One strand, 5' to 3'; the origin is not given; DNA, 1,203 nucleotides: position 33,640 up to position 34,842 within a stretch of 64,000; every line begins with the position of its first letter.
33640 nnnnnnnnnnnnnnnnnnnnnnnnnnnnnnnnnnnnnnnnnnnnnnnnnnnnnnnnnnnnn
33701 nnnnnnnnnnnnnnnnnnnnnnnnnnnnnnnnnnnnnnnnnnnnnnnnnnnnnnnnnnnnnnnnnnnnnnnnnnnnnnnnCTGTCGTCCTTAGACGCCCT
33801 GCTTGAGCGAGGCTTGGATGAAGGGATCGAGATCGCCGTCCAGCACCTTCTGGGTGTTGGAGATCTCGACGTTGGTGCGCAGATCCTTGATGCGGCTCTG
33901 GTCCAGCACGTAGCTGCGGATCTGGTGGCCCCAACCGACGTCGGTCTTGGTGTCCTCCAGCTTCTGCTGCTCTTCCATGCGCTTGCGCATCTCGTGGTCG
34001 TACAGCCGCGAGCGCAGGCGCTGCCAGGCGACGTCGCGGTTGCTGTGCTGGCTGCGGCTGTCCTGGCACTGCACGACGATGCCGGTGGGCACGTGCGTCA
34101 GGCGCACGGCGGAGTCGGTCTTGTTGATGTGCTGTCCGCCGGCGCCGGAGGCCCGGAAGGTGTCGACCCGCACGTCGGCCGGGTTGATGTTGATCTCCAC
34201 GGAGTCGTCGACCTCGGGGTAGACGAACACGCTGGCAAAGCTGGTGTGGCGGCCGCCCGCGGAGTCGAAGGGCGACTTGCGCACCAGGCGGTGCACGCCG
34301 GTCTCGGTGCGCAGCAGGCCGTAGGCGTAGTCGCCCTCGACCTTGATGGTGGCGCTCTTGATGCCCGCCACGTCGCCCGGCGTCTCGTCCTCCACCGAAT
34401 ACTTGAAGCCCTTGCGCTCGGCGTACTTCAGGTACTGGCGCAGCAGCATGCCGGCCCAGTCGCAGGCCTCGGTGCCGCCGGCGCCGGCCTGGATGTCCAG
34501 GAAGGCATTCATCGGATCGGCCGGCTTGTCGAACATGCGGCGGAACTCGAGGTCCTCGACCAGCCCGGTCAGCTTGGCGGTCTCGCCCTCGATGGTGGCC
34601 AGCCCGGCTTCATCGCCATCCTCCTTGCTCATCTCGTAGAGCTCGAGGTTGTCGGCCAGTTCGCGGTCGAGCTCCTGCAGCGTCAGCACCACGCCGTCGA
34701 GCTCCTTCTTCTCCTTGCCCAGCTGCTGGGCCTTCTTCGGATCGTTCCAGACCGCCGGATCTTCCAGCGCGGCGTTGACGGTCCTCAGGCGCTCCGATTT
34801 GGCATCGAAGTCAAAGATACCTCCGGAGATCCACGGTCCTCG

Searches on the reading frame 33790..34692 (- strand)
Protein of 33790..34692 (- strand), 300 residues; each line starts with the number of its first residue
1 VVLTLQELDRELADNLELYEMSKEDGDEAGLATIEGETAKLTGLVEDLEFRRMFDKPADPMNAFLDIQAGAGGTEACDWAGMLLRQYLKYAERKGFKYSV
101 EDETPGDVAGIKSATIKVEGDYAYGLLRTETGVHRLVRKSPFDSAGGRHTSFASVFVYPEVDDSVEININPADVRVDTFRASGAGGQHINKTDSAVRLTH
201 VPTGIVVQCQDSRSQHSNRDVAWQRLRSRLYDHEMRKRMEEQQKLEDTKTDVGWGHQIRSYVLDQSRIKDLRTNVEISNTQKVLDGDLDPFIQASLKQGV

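Call 82: search_protein_families(library=pfam, proteins=[window:33790-34692:-], max_evalue=0.001)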
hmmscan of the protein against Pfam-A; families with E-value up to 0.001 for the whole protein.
window:33790-34692:- (300 aa): 2 families
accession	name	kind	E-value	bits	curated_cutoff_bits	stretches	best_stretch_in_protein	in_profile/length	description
PF03462.23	PCRF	-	7.9e-44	150.2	24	1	4-155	40-194/194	PCRF domain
PF00472.26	RF-1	-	7.4e-43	145.6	35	1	164-272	2-116/116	RF-1 domain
